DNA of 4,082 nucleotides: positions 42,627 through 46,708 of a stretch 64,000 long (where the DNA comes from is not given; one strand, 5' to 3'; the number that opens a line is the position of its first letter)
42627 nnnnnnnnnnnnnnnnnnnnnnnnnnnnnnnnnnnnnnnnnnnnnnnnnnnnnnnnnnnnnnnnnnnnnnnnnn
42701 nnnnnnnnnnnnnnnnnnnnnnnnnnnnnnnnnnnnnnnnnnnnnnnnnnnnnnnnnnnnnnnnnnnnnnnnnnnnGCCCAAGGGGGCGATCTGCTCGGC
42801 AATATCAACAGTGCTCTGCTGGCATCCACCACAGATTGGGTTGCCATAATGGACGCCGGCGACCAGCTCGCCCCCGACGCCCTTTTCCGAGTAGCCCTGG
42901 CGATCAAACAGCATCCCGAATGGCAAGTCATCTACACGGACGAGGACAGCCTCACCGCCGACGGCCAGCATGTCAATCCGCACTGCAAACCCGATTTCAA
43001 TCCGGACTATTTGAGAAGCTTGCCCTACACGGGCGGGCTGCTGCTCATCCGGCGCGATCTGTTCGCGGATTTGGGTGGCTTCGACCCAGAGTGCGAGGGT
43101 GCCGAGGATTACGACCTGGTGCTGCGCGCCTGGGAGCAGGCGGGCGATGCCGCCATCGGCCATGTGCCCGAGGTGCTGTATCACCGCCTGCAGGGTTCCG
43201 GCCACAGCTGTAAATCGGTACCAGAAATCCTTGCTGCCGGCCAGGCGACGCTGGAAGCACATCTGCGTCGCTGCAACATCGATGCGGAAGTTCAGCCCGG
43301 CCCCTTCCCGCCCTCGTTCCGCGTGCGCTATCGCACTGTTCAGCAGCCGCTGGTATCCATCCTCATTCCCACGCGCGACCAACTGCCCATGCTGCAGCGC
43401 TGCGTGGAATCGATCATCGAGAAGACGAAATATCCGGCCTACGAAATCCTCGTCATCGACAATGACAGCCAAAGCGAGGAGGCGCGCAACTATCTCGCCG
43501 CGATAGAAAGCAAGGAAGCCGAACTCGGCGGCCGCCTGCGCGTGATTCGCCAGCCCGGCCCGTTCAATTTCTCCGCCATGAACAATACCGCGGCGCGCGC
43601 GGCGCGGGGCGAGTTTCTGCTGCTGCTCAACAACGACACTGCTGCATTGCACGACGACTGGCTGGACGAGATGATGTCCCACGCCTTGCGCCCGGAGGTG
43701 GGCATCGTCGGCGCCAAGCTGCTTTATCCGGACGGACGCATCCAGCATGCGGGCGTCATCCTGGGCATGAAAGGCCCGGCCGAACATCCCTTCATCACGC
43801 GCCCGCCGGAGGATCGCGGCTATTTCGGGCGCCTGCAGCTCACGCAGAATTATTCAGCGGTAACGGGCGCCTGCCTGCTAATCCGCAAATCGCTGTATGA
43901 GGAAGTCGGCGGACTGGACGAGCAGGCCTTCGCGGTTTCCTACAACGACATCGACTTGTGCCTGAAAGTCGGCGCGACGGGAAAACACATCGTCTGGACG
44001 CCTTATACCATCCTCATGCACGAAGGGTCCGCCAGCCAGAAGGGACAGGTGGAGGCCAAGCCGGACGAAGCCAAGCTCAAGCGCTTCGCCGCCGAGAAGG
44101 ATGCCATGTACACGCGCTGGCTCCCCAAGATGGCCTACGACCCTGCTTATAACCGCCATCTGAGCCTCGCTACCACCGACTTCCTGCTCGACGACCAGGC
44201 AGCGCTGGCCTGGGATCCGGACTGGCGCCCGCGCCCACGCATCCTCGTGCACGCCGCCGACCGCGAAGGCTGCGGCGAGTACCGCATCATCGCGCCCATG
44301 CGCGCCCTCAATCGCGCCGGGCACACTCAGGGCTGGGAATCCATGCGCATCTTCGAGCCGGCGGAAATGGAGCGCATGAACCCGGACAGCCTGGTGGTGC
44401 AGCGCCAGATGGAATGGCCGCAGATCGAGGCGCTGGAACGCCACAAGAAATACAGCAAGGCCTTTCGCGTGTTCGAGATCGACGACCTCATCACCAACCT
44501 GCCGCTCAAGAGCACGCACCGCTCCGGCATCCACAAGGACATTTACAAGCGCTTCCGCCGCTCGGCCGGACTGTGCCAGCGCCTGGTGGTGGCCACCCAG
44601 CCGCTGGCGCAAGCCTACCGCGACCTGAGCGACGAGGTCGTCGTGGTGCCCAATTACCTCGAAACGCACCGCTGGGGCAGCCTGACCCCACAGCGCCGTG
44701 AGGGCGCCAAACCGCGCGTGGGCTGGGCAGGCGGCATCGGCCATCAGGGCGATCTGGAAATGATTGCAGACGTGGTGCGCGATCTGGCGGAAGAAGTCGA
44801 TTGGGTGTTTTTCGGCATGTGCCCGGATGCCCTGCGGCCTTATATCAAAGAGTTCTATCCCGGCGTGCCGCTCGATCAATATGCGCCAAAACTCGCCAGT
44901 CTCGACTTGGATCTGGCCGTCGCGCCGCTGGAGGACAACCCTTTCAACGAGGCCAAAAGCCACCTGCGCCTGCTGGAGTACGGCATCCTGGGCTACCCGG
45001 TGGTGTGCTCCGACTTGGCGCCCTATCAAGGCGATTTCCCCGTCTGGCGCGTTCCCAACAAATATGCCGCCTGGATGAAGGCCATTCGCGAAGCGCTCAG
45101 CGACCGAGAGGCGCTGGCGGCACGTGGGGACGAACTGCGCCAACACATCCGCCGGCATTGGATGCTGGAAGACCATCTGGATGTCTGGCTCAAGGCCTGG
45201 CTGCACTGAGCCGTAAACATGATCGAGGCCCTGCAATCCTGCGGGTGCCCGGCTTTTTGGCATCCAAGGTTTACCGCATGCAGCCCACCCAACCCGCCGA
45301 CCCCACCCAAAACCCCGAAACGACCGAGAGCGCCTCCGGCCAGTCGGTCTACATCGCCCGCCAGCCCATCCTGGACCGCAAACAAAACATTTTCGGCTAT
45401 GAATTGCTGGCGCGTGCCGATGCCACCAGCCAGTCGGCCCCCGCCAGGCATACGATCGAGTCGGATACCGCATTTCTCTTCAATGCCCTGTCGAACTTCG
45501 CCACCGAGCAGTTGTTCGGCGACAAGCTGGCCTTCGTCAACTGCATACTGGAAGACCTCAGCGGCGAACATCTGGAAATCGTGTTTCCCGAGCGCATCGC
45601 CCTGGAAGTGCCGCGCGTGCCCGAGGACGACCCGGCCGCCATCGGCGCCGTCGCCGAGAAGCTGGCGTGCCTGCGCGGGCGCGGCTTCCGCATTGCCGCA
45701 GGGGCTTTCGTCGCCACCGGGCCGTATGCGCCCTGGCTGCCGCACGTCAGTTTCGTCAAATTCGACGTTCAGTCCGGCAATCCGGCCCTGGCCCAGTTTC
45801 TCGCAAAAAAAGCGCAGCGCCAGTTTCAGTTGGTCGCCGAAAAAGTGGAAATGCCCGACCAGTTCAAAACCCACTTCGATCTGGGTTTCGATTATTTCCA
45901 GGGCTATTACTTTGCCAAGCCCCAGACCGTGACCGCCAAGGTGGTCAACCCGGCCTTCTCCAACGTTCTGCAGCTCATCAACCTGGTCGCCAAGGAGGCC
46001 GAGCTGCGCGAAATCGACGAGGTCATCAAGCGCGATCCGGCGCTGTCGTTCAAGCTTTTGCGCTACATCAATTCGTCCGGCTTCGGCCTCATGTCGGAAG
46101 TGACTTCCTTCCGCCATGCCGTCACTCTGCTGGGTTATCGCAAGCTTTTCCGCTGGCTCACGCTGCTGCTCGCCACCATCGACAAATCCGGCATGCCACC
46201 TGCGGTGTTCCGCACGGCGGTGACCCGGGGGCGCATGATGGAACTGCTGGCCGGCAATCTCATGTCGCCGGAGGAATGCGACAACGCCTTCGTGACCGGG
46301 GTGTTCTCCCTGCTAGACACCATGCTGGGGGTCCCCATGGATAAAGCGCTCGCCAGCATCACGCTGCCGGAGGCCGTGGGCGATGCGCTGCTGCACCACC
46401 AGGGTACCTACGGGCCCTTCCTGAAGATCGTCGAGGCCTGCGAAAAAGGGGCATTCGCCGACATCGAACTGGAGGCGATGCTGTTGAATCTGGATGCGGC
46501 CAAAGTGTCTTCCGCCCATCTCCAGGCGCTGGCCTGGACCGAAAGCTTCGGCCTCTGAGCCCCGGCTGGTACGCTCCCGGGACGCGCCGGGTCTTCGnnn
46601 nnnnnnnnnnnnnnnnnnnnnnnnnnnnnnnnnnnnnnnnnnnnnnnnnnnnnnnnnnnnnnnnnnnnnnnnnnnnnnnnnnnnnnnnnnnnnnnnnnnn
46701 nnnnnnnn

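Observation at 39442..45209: Low-GC glycosylation island after flgL with a five-domain 1469-aa methyltransferase/glycosyltransferase fusion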

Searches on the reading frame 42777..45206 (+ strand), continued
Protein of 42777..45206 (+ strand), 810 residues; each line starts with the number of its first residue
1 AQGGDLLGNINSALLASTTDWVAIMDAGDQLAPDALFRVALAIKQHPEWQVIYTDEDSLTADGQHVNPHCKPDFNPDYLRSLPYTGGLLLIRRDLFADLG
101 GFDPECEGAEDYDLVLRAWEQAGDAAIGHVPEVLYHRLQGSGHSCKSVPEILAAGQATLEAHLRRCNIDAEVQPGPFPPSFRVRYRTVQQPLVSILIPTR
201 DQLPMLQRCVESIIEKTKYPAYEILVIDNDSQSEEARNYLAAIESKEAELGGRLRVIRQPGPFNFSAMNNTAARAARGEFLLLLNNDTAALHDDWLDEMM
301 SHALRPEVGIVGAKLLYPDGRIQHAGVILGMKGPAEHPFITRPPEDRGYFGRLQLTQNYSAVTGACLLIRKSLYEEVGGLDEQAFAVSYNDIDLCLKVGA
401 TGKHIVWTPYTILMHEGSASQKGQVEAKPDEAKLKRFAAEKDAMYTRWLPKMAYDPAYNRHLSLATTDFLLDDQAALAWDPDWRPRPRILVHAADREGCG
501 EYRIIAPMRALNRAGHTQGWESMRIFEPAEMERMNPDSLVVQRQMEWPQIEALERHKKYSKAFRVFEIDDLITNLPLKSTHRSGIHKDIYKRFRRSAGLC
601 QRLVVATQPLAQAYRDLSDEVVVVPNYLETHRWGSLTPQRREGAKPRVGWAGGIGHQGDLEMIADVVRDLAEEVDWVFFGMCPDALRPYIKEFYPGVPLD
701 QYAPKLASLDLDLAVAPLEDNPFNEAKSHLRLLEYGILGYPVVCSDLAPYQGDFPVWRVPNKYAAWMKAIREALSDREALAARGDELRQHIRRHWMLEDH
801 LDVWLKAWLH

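Call 48: find_homologous_proteins(query=L073:8063-12385:+, max_evalue=1e-20)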
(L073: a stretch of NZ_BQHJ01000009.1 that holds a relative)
Query L073:8063-12385:+ (1440 aa): 469 proteins with E <= 1e-20 among 8000 candidates; the best 120 are listed.
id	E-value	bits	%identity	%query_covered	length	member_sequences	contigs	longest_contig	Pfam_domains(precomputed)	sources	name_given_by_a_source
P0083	0.0e+0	3323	100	100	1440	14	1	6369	PF13632.13,PF10111.15,PF13641.13,PF00535.33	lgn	-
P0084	0.0e+0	2221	67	100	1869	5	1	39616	PF13632.13,PF10111.15,PF13506.14,PF13641.13,PF04577.20,PF00535.33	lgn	-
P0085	0.0e+0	2220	67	100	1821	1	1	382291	PF13632.13,PF10111.15,PF13506.14,PF13641.13,PF00535.33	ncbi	-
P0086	0.0e+0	2207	66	100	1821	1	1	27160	PF13632.13,PF10111.15,PF13641.13,PF00535.33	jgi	jgi:glycosyltransferase involved in cell wall biosynthesis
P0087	0.0e+0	2188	66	100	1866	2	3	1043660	PF13632.13,PF10111.15,PF13641.13,PF04577.20,PF00535.33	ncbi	-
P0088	0.0e+0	1773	55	100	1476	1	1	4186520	PF13632.13,PF10111.15,PF13641.13,PF00535.33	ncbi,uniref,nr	ncbi:glycosyltransferase [Chitiniphilus purpureus]|uniref:Glycosyltransferase n=1 Tax=Chitiniphilus 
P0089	0.0e+0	1741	55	100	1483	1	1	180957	PF13632.13,PF10111.15,PF13641.13,PF00535.33,PF12804.14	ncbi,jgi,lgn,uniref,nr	ncbi:Glycosyltransferase, GT2 family [Andreprevotia lacus DSM 23236]|jgi:glycosyltransferase involve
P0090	0.0e+0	1721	68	75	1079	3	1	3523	PF13632.13,PF10111.15,PF13506.14,PF13641.13,PF00535.33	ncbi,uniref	ncbi:MAG: glycosyltransferase, partial [Pseudomonas sp.]|uniref:glycosyltransferase n=1 Tax=Pseudomo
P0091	0.0e+0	1719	54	100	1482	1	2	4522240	PF13632.13,PF10111.15,PF13641.13,PF00535.33,PF12804.14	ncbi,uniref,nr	ncbi:glycosyltransferase [Chitiniphilus eburneus]|uniref:Glycosyltransferase n=1 Tax=Chitiniphilus e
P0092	0.0e+0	1605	54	100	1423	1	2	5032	PF13632.13,PF10111.15,PF13641.13,PF00535.33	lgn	-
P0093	0.0e+0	1590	51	100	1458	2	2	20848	PF13632.13,PF10111.15,PF13641.13,PF00535.33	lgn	-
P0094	0.0e+0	1558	51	100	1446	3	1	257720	PF13632.13,PF10111.15,PF13641.13,PF00535.33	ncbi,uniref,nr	ncbi:glycosyltransferase [Pseudomonas sp. BN411]|uniref:glycosyltransferase n=1 Tax=Pseudomonas sp. 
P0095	0.0e+0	1534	50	100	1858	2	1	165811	PF13632.13,PF10111.15,PF13506.14,PF13641.13,PF04577.20,PF00535.33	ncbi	-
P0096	0.0e+0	1519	51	100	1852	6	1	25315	PF13632.13,PF10111.15,PF13641.13,PF04577.20,PF00535.33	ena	-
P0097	0.0e+0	1513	51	100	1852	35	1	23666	PF13632.13,PF10111.15,PF13641.13,PF04577.20,PF00535.33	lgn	-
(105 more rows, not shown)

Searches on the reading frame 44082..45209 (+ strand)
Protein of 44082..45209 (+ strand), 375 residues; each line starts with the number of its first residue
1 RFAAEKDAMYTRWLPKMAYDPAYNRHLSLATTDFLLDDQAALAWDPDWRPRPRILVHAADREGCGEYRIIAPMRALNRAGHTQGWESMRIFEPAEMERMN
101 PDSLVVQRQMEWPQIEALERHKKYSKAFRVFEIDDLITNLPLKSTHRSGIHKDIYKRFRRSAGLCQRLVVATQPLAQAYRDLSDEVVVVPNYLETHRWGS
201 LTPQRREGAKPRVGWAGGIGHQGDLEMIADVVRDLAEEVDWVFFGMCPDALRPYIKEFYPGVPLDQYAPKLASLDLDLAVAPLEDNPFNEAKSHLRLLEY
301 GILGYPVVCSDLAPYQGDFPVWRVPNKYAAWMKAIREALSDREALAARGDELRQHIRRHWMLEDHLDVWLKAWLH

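Call 34: search_protein_families(library=pfam, proteins=[window:44082-45209:+], max_evalue=1)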
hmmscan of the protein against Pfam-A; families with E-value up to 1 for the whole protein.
window:44082-45209:+ (375 aa): 2 families
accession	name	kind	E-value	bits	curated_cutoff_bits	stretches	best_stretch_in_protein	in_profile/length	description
PF13692.12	Glyco_trans_1_4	-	0.065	13.9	27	1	211-341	2-142/142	Glycosyl transferases group 1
PF20706.3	GT4-conflict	-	0.12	11.8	26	1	329-360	345-378/385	Family 4 Glycosyltransferase in conflict systems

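Call 40: predict_structure(alignment_id=A2)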
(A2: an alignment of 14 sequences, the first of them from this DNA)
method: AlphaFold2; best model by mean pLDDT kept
length: 375 residues; sequences in the alignment: 14
mean_pLDDT: 85.0   pTM: 0.86
mean pLDDT of the five models: 85.0, 84.5, 83.1, 83.0, 82.3
residues with pLDDT >= 90: 191; 70-90: 128; 50-70: 45; < 50: 11
segments of 3 or more residues with pLDDT < 50: 142-149
pLDDT, mean of each block of 10 residues (from residue 1): 80 81 56 54 66 89 83 94 85 85 86 88 93 79 47 79 94 93 93 92 81 79 69 94 84 89 86 93 87 93 96 92 94 96 93 97 97 96
secondary structure, 60 per line:
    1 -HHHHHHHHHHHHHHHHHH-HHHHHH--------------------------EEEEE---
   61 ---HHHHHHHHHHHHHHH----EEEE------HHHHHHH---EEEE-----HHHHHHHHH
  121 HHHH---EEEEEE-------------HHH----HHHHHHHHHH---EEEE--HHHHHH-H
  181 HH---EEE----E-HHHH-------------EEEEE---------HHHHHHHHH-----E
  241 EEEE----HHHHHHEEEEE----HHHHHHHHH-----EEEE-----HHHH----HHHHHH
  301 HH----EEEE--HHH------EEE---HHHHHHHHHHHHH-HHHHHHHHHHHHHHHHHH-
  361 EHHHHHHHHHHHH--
elements in order: H2-19 H21-26 E53-57 H64-78 E83-86 H93-99 E103-106 H112-124 E128-133 H154-163 E167-170 H173-178 E186-188 H195-198 E212-216 H226-234 E240-244 H249-254 E255-259 H264-272 E278-281 H287-290 H295-302 E307-310 E322-324 H328-340 H342-359 H362-373

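Call 44: fold_search(model_id=the predicted structure, library=pdb)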
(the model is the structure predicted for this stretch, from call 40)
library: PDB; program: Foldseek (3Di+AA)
matches with E <= 10: 1396; with E <= 0.001: 201
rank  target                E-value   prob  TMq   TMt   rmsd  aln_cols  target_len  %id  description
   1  7qsg_A                8.6e-12  1.00  0.61  0.60   5.7       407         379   14  Methylmannose polysaccharide mannosyltransferase from M. hassiacum (released 2023-01-25)
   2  6tvp_A                1.1e-11  1.00  0.64  0.62   5.5       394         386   12  Structure of Mycobacterium smegmatis alpha-maltose-1-phosphate synthase GlgM (released 2020-04-22)
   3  3l01_A                1.9e-11  1.00  0.61  0.54   7.1       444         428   13  Crystal structure of monomeric glycogen synthase from Pyrococcus abyssi (released 2010-12-29)
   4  6eji_A                2.6e-11  1.00  0.61  0.63   5.5       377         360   12  Structure of a glycosyltransferase (released 2018-02-07)
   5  9v0w_B                2.6e-11  1.00  0.56  0.59   5.7       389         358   14  UDP-Glc:tetrahydrobiopterin glucosyltransferase from Pseudanabaena sp. Chao 1811 (released 2025-11-26)
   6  2bis_A                3.3e-11  1.00  0.63  0.55   6.8       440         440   13  Structure of glycogen synthase from Pyrococcus abyssi (released 2005-11-28)
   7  8dqd                  5.7e-11  1.00  0.59  0.60   5.9       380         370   12  Structure of the Campylobacter concisus glycosyltransferase PglA (released 2024-01-17)
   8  3c4q_B                9.3e-11  1.00  0.62  0.60   4.8       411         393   12  Structure of the retaining glycosyltransferase MshA : The first step in mycothiol biosynthesis. Organism : Corynebacte (released 2008-04-01)
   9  6tvp_B                9.9e-11  1.00  0.61  0.60   5.6       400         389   13  Structure of Mycobacterium smegmatis alpha-maltose-1-phosphate synthase GlgM (released 2020-04-22)
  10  8jjn_A                1.1e-10  1.00  0.60  0.69   4.6       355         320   13  Structure of SenB in complex with UDP-Glc and PO4- at 1.98 Angstroms resolution (released 2024-02-07)
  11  8rz3_B                1.2e-10  1.00  0.59  0.67   4.8       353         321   14  Structures of Se- glycosyltransferase SenB from Variovorax paradoxus (released 2024-09-11)
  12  3mbo_A                2.1e-10  1.00  0.65  0.65   4.6       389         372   13  Crystal Structure of the Glycosyltransferase BaBshA bound with UDP and L-malate (released 2010-09-29)
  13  8jjt_C                2.2e-10  1.00  0.60  0.68   4.7       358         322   14  Structure of SenB in complex with UDP-GlcNAc at 1.88 Angstroms resolution (released 2024-02-07)
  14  8jjn_B                2.2e-10  1.00  0.58  0.68   4.7       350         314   14  Structure of SenB in complex with UDP-Glc and PO4- at 1.98 Angstroms resolution (released 2024-02-07)
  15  8jjn_C                2.5e-10  1.00  0.60  0.68   4.7       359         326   13  Structure of SenB in complex with UDP-Glc and PO4- at 1.98 Angstroms resolution (released 2024-02-07)
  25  7qsg_B                7.0e-10  1.00  0.57  0.68   5.8       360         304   16  Methylmannose polysaccharide mannosyltransferase from M. hassiacum (released 2023-01-25)
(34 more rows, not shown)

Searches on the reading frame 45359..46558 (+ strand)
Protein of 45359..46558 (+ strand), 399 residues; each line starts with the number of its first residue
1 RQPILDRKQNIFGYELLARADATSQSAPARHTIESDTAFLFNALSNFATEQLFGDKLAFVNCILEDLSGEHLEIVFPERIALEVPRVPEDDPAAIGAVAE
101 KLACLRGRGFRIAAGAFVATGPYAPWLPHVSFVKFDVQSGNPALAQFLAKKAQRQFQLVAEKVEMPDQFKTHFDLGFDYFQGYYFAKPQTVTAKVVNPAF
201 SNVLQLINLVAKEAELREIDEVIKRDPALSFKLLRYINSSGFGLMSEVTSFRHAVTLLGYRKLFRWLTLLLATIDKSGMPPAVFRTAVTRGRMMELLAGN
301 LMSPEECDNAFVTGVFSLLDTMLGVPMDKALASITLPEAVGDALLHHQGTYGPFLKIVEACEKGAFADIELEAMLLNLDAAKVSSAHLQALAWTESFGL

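Call 5: search_protein_families(library=pfam, proteins=[window:45359-46558:+], max_evalue=0.01)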
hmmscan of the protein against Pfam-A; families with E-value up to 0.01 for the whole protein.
window:45359-46558:+ (399 aa): 2 families
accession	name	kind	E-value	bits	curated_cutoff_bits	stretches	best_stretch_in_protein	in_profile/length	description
PF08668.18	HDOD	-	4.3e-14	52.9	22.9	1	209-316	14-127/196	HDOD domain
PF00563.25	EAL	-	6.8e-10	39.1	31.3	1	138-188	185-236/236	EAL domain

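Call 6: search_protein_families(library=ncbifam, proteins=[window:45359-46558:+], max_evalue=0.01)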
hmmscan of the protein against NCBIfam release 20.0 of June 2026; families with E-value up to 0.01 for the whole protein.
window:45359-46558:+ (399 aa): 2 families
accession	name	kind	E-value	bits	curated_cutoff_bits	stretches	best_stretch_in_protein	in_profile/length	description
NF052265.1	EAL_dom_RimA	equivalog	4.2e-05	22.9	430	1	155-193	200-238/248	S6 modification regulatory phosphodiesterase RimA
NF007839.0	PRK10551.1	equivalog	0.00072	18.2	461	1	152-193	464-505/518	cyclic di-GMP phosphodiesterase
